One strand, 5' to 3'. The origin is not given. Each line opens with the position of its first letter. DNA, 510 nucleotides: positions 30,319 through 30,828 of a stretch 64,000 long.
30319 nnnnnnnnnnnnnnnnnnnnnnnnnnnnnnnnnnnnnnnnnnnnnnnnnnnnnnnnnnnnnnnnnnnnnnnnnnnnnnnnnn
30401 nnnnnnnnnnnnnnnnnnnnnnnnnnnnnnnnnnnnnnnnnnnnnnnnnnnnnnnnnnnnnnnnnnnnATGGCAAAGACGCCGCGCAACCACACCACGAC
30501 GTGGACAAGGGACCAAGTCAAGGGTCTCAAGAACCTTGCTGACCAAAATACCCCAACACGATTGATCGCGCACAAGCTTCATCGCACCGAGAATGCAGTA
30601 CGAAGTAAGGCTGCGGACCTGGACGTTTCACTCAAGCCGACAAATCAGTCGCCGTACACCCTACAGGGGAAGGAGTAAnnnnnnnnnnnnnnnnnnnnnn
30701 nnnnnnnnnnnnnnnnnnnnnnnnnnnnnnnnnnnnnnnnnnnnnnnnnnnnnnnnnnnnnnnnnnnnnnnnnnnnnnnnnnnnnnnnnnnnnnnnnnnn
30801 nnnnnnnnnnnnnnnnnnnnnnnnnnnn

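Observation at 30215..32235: Apparently lower-GC islet: sigma-54 promoter driving a GcrA-like mini-protein plus a coiled-coil two-TM protein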

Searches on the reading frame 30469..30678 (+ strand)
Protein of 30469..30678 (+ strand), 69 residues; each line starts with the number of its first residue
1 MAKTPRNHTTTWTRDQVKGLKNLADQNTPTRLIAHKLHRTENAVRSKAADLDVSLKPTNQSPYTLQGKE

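Call 5: search_protein_families(library=pfam, proteins=[window:30469-30678:+], max_evalue=1)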
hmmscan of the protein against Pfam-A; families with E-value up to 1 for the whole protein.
window:30469-30678:+ (69 aa): 0 families

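Call 6: search_protein_families(library=padloc, proteins=[window:30469-30678:+], max_evalue=1)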
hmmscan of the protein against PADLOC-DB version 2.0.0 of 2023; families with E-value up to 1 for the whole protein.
window:30469-30678:+ (69 aa): 0 families

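Call 7: search_protein_families(library=ncbifam, proteins=[window:30469-30678:+], max_evalue=1)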
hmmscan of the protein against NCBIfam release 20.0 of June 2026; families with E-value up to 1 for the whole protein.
window:30469-30678:+ (69 aa): 1 family
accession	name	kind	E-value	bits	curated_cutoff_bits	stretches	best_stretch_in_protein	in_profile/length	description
NF050174.1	SMc00767_fam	equivalog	0.17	12.1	95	1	24-46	13-35/66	SMc00767 family acetate metabolism repressor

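Call 9: find_homologous_proteins(query=window:30469-30675:+)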
Query window:30469-30675:+ (69 aa): 382 proteins with E <= 0.001 among 382 candidates; the best 120 are listed.
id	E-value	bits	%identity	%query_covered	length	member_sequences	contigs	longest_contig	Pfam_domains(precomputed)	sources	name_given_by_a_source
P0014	2.0e-38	146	100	100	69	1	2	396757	-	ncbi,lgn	-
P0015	1.2e-20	90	75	91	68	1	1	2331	-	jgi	jgi:hypothetical protein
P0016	2.2e-20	89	70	91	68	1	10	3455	-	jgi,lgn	-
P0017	4.2e-20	88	68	91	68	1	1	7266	-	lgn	-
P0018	4.8e-20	88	68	96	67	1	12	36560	-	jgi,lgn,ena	jgi:hypothetical protein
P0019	7.0e-20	88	68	91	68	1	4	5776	-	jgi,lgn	jgi:hypothetical protein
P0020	7.2e-20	88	68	91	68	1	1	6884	-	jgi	jgi:hypothetical protein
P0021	7.5e-20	88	70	91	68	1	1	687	-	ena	-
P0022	7.8e-20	88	67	91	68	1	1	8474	-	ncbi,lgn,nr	ncbi:MAG: hypothetical protein RML38_04810 [Bacteroidia bacterium]|nr:hypothetical protein [Bacteroi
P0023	7.9e-20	88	71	91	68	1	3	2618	-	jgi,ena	-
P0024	1.2e-19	87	66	99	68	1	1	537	-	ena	-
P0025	1.3e-19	87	67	96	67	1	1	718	-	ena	-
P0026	1.6e-19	87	67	96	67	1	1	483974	-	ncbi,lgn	-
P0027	2.2e-19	86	65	96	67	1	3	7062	-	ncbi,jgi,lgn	jgi:hypothetical protein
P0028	2.4e-19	86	68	91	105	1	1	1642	-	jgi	jgi:hypothetical protein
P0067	4.8e-17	79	63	99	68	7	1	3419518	-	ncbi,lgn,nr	ncbi:hypothetical protein RAS1_07870 [Phycisphaerae bacterium RAS1]|nr:hypothetical protein RAS1_078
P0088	1.8e-16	77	60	91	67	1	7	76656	-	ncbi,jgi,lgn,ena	-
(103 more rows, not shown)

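Call 24: find_encoding_contigs(protein=P0067, flank=4000, max_places=4)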
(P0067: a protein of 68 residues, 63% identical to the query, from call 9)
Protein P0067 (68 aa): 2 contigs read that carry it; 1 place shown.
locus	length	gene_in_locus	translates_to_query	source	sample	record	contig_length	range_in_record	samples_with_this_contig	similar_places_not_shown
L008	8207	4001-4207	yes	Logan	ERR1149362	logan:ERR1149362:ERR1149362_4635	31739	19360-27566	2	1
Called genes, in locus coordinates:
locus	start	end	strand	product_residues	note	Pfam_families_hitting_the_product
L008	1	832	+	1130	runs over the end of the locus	PF13643:DUF4145 (faint), PF04313:HSDR_N (weak), PF00270:DEAD, PF04851:ResIII, PF18766:SWI2_SNF2, PF00271:Helicase_C (faint), PF08463:EcoEI_R_C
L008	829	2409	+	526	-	PF12161:HsdM_N, PF02384:N6_Mtase, PF01170:UPF0020 (weak), PF07669:Eco57I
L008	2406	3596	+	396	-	PF01420:Methylase_S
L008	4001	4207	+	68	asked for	-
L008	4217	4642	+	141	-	-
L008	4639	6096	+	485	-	PF13676:TIR_2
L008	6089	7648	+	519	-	-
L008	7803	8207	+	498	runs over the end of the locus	PF09903:DUF2130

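Call 25: find_encoding_contigs(protein=P0088, flank=4000, max_places=4)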
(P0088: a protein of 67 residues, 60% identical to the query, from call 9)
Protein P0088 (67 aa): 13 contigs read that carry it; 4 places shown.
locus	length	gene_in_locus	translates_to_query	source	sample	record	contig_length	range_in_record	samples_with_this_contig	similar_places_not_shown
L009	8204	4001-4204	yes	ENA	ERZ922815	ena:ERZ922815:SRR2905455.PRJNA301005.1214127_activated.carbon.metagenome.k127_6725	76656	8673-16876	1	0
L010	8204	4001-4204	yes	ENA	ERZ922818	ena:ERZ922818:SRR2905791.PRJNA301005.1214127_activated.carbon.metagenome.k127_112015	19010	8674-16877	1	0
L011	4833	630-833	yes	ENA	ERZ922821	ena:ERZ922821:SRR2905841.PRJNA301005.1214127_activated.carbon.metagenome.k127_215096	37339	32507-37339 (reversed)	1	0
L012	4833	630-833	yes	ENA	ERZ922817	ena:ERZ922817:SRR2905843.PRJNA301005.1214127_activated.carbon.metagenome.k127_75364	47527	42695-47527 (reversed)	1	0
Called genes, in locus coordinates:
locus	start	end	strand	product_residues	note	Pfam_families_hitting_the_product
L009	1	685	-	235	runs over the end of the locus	PF00072:Response_reg, PF00486:Trans_reg_C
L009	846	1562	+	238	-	PF13883:CREG_beta-barrel, PF01243:PNPOx_N, PF10615:DUF2470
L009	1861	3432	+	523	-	PF01293:PEPCK_ATP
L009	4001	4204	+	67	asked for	-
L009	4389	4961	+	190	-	PF05068:MtlR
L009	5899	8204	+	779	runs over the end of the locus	PF08267:Meth_synt_1, PF01717:Meth_synt_2, PF08267:Meth_synt_1 (weak)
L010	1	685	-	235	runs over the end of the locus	PF00072:Response_reg, PF00486:Trans_reg_C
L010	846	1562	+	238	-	PF13883:CREG_beta-barrel, PF01243:PNPOx_N, PF10615:DUF2470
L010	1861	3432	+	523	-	PF01293:PEPCK_ATP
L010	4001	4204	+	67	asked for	-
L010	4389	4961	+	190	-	PF05068:MtlR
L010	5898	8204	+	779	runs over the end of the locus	PF08267:Meth_synt_1, PF01717:Meth_synt_2, PF08267:Meth_synt_1 (weak)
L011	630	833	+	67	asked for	-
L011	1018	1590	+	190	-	PF05068:MtlR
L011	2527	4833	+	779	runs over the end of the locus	PF08267:Meth_synt_1, PF01717:Meth_synt_2, PF08267:Meth_synt_1 (weak)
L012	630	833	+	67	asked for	-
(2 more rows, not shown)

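Call 26: find_encoding_contigs(protein=P0018, flank=4000, max_places=4)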
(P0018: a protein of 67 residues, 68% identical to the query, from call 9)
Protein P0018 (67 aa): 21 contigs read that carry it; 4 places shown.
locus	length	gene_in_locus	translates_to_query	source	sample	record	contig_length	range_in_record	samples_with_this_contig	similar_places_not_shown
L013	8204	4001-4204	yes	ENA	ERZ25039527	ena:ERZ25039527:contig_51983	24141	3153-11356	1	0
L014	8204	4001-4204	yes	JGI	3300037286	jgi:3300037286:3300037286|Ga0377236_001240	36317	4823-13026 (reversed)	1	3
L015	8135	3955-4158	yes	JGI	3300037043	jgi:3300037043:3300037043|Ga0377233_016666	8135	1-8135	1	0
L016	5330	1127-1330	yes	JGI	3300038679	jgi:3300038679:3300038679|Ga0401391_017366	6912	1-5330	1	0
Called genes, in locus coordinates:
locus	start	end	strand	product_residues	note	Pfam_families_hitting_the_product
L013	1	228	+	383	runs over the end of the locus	-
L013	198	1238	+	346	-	-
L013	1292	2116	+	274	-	-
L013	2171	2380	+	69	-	-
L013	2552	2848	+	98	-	PF05015:HigB-like_toxin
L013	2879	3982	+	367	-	PF01381:HTH_3, PF06114:Peptidase_M78 (faint), PF10463:Peptidase_U49 (weak)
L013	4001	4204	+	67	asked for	-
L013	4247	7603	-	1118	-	PF19587:DUF6094, PF00176:SNF2-rel_dom (faint), PF04851:ResIII (faint), PF00271:Helicase_C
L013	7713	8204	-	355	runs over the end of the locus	-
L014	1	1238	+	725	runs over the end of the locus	-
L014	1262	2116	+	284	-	-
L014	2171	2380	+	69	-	-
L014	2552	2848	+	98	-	PF05015:HigB-like_toxin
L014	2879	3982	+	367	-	PF01381:HTH_3, PF06114:Peptidase_M78 (faint), PF10463:Peptidase_U49 (weak)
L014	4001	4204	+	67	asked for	-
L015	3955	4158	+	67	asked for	-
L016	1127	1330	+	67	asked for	-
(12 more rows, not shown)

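Call 28: find_related_loci(query=A3, collection=genome_contigs, flank=6000)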
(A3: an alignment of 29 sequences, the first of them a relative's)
Query A3 (69 aa) in genome_contigs; peptide patterns used: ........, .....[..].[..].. (x = any residue, [..] = any of these).
599 stretches matched a pattern (row limit reached: there are more); 545 encode a relative of the query (tblastn E <= 1e-3); the best 80 are kept; 80 distinct loci.
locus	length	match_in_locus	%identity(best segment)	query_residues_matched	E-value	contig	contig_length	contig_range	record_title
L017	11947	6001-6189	65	1-63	3e-24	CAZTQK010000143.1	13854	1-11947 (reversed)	MAG TPA_asm: uncultured Planctomycetales bacterium isolate binchicken_co74_144 genome assembly, contig: NODE_8343_length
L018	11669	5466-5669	63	1-68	5e-24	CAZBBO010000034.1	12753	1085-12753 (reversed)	MAG TPA_asm: uncultured Ferruginibacter sp. isolate binchicken_co235_16 genome assembly, contig: NODE_11968_length_12753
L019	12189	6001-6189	67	1-63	1e-23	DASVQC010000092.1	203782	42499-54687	MAG TPA_asm: Pyrinomonadaceae bacterium isolate SMAG_U3196 k141_553583, whole genome shotgun sequence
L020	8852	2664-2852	67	1-63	1e-23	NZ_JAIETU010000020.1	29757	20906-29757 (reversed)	MAG: Hyphomicrobium sp. isolate time.spades.CONCOCT.2.5kb_061 c_000000000012, whole genome shotgun sequence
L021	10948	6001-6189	70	1-63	2e-23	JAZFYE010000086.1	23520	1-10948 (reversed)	MAG: Phycisphaerales bacterium isolate MT5bin.16 MT5bin.16_86, whole genome shotgun sequence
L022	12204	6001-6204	62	1-68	2e-23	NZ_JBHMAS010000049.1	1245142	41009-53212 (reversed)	Rhodococcus baikonurensis strain JCM 11411 platanus_K_25_97_49, whole genome shotgun sequence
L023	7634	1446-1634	65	1-63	4e-23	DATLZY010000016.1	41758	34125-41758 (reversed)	MAG TPA_asm: Candidatus Acidiferrales bacterium isolate SMAG_U13311 k141_561720, whole genome shotgun sequence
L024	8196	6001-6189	67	1-63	3e-23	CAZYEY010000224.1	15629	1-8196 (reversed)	MAG TPA_asm: uncultured Thiobacillus sp. isolate binchicken_co23_236 genome assembly, contig: k141_79916, whole genome s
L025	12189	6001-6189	63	1-63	5e-23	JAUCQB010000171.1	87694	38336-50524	MAG: Phycisphaerae bacterium isolate Bin_018 k127_630686, whole genome shotgun sequence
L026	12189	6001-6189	63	1-63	4e-23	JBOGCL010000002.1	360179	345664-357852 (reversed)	Anaerohalosphaeraceae bacterium U12dextr 2, whole genome shotgun sequence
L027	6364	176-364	65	1-63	7e-23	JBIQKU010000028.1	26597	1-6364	MAG: Rubrivivax sp. isolate mag.68f NODE_2394_length_26597, whole genome shotgun sequence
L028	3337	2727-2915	65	1-63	9e-23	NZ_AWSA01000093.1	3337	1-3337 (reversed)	Intrasporangium oryzae NRRL B-24470 contig106, whole genome shotgun sequence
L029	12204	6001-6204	59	1-68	8e-23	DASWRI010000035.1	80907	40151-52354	MAG TPA_asm: Pyrinomonadaceae bacterium isolate SMAG_U3517 k141_409455, whole genome shotgun sequence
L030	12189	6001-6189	65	1-63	8e-23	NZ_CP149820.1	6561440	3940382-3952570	Ottowia sp. VDI28 chromosome, complete genome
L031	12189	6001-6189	63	1-63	1e-22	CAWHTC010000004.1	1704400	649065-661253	MAG: uncultured Alphaproteobacteria bacterium isolate MFD09212.bin.1.104 genome assembly, contig: contig_467, whole geno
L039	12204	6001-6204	59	1-68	3e-22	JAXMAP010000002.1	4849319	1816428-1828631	MAG: Phycisphaerae bacterium isolate STL-PLA13 C1.27.fa-2, whole genome shotgun sequence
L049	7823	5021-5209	63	1-63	6e-22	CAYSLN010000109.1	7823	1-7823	MAG TPA_asm: uncultured Pirellulales bacterium isolate SRP214966_co2_139 genome assembly, contig: NODE_17371_length_7823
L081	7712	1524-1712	62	1-63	4e-21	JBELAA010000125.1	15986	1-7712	MAG: Sedimentisphaerales bacterium isolate SPRUCE 82 SPRUCE_82_125, whole genome shotgun sequence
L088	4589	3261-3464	56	1-68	6e-21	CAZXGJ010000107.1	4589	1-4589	MAG TPA_asm: uncultured Ignavibacteriaceae bacterium isolate binchicken_co58_56 genome assembly, contig: NODE_14639_leng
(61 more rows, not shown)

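Call 42: search_protein_families(library=pfam, proteins=[L020:2904-6431:+, L020:1704-2600:+, L026:4138-5988:+, L026:6226-7371:+, L049:5248-6276:+, L017:6461-7504:+, L039:6225-6650:+, L088:1316-3259:+, L088:3522-4436:+], max_evalue=0.001)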
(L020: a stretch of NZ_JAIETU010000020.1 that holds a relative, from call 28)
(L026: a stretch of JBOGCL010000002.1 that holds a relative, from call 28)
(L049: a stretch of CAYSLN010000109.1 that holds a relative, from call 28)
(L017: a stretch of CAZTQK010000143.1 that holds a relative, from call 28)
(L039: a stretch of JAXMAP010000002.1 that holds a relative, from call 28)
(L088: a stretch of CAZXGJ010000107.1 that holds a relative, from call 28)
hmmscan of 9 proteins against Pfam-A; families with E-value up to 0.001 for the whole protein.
L020:2904-6431:+ (1175 aa): 6 families
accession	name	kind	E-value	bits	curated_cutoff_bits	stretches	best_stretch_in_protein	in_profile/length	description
PF00271.37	Helicase_C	-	2.3e-25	89.4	23.5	1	505-608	11-110/110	Helicase conserved C-terminal domain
PF13020.12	NOV_C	-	1.9e-20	73.2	22.1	1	1050-1139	1-86/91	Protein NO VEIN, C-terminal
PF04851.21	ResIII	-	3e-16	60.2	22.5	1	103-271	2-163/164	Type III restriction enzyme, res subunit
PF00176.29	SNF2-rel_dom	-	3e-14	53.2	24.9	1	125-290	20-183/290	SNF2-related domain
PF00270.35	DEAD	-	6.6e-13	49.2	26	1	126-271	18-161/167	DEAD/DEAH box helicase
PF16203.11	ERCC3_RAD25_C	-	0.00028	20.7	27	1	508-610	59-154/248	ERCC3/RAD25/XPB C-terminal helicase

L020:1704-2600:+ (298 aa): 1 family
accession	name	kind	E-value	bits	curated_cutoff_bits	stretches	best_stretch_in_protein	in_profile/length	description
PF13280.12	WYL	-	2.5e-10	40.7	21.8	1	121-188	1-69/70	WYL domain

L026:4138-5988:+ (616 aa): 1 family
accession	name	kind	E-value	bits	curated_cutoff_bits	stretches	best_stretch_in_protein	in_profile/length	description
PF01420.25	Methylase_S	-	1.5e-12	48.5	22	1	56-162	53-159/168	Type I restriction modification DNA specificity domain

L026:6226-7371:+ (381 aa): 1 family
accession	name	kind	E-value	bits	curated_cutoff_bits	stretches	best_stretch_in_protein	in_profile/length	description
PF18165.6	pP_pnuc_1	-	2e-22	79.7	26.3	1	247-368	11-131/133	Predicted pPIWI-associating nuclease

L049:5248-6276:+ (342 aa): 0 families

L017:6461-7504:+ (347 aa): 1 family
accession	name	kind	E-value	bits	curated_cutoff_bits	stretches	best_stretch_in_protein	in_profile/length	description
PF05014.21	Nuc_deoxyrib_tr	-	0.00014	22.4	28.8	1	242-295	47-102/117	Nucleoside 2-deoxyribosyltransferase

L039:6225-6650:+ (141 aa): 0 families

L088:1316-3259:+ (647 aa): 2 families
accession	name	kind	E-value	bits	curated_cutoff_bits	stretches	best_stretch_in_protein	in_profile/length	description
PF13589.12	HATPase_c_3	-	5.1e-22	78.8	25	1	35-155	5-118/137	Histidine kinase-, DNA gyrase B-, and HSP90-like ATPase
PF02518.31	HATPase_c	-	5.5e-05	24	26.4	1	36-123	9-91/111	Histidine kinase-, DNA gyrase B-, and HSP90-like ATPase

L088:3522-4436:+ (304 aa): 0 families

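Call 43: search_protein_families(library=padloc, proteins=[L020:2904-6431:+, L020:1704-2600:+, L026:4138-5988:+, L026:6226-7371:+, L049:5248-6276:+, L017:6461-7504:+, L039:6225-6650:+, L088:1316-3259:+, P0014], max_evalue=0.001)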
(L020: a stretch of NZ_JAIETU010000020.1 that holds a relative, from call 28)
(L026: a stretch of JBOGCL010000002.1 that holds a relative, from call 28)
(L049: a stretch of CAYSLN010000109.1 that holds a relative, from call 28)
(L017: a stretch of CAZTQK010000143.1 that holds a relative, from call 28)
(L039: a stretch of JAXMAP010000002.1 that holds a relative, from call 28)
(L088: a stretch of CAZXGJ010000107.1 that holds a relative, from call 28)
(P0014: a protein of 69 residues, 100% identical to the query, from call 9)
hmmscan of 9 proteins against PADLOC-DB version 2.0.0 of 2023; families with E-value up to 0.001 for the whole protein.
L020:2904-6431:+ (1175 aa): 56 families (the best 25 are shown)
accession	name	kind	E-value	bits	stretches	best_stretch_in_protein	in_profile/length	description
PDLC00659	HmaA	-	0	2130.2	1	1-1174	1-1172/1176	SNF2 helicase / DEAD-box helicase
PDLC02620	DrmD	-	2.9e-123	410.9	1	92-667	87-640/1060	DrmD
PDLC02621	DrmD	-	5.9e-101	337.3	1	124-844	140-843/1040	DrmD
PDLC02500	BrxHI|BrxHII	-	2e-94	315.9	1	76-732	62-685/933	BrxHI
PDLC02504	BrxHI|BrxHII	-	2.3e-94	315.1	1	75-766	80-736/971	BrxHII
PDLC02572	DrmA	-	3.5e-76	255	1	124-622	137-637/1043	DrmA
PDLC02632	DrmD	-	4.2e-69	231.7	1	125-621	143-639/662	DrmD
PDLC02623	DrmD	-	7e-59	197.5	3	327-746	401-755/1040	DrmD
PDLC02633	DrmD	-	4.8e-58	194.9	1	117-610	139-631/839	DrmD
PDLC02619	DrmD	-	1.8e-55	186.5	2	94-551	22-455/872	DrmD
PDLC02624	DrmD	-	2.1e-51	173.2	1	142-644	1-510/652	DrmD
PDLC02840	DpdE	-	3.7e-44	149.3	2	95-290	150-322/1091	DpdE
PDLC02843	DpdE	-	1.3e-43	147.1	2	96-290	150-317/1091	DpdE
PDLC02634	DrmD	-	9.9e-43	144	1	103-637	90-613/900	DrmD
PDLC02853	DpdE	-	3.6e-35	119.2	1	83-610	76-601/985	DpdE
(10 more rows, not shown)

L020:1704-2600:+ (298 aa): 2 families
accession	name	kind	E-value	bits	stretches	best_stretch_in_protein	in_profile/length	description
PDLC01457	WYL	-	2.5e-16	58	1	117-243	122-207/229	"CAS-I,CAS-II,CAS-III,CAS-IV,CAS-V,CAS-VI; associated_signaling"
PDLC01652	WYL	-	1.4e-09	36.4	1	116-254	13-114/162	"CAS-I,CAS-II,CAS-III,CAS-IV,CAS-V,CAS-VI; associated_signaling"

L026:4138-5988:+ (616 aa): 99 families (the best 25 are shown)
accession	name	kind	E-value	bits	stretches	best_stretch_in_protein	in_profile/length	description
PDLC03194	Specificity_I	-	2.8e-61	205.7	3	188-338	3-153/391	Type I specificity subunit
PDLC03184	Specificity_I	-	1.2e-55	187.3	2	140-402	146-401/554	Type I specificity subunit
PDLC03069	Specificity_I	-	2.2e-54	183.1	2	3-202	1-198/387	Type I specificity subunit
PDLC03107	Specificity_I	-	9.2e-38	128.3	1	1-384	1-392/392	Type I specificity subunit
PDLC03127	Specificity_I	-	4.2e-36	122.9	2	3-166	13-182/571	Type I specificity subunit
PDLC03097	Specificity_I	-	1.4e-34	118.1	2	190-332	3-145/409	Type I specificity subunit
PDLC03119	Specificity_I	-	3.8e-30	103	1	33-382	39-391/393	Type I specificity subunit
PDLC04137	mad5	-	2e-29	101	2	39-176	251-386/392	mads_5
PDLC03062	Specificity_I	-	8.9e-29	98.8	1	97-384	101-375/375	Type I specificity subunit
PDLC03079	Specificity_I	-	8.9e-27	92.3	2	20-157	272-413/470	Type I specificity subunit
PDLC03169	Specificity_I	-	1.3e-24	85.5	2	45-157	59-384/461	Type I specificity subunit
PDLC03121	Specificity_I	-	2.6e-24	84.3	1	82-385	95-390/398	Type I specificity subunit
PDLC03105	Specificity_I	-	3.2e-24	84.2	2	3-160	25-185/448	Type I specificity subunit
PDLC03179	Specificity_I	-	2.5e-23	80.8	2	2-156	104-265/589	Type I specificity subunit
PDLC03129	Specificity_I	-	1.1e-22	78.4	1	93-399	95-415/431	Type I specificity subunit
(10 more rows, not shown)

L026:6226-7371:+ (381 aa): 1 family
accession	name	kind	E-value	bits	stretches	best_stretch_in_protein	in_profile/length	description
PDLC02413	Aga_Nuclease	-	1.1e-08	32.8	1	258-343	26-110/267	-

L049:5248-6276:+ (342 aa): 0 families

L017:6461-7504:+ (347 aa): 1 family
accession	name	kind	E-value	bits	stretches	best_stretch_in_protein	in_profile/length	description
PDLC00733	Effector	-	2.6e-07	27.8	1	217-304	261-350/388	TIR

L039:6225-6650:+ (141 aa): 0 families

L088:1316-3259:+ (647 aa): 1 family
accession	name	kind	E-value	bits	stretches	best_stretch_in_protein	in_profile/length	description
PDLC03419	REase_II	-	1.7e-12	44.5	1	23-189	15-180/695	Type II restriction enzyme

P0014 (69 aa): 0 families

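Call 45: predict_structure(alignment_id=A3)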
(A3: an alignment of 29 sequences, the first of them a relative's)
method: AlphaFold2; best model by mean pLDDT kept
length: 69 residues; sequences in the alignment: 29
mean_pLDDT: 76.6   pTM: 0.56
mean pLDDT of the five models: 76.6, 76.3, 76.0, 75.6, 73.8
residues with pLDDT >= 90: 6; 70-90: 40; 50-70: 21; < 50: 2
segments of 3 or more residues with pLDDT < 50: none
pLDDT, mean of each block of 10 residues (from residue 1): 58 87 88 87 86 73 54
secondary structure, 60 per line:
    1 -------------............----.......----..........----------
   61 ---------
elements in order: H14-25 H30-36 H41-50
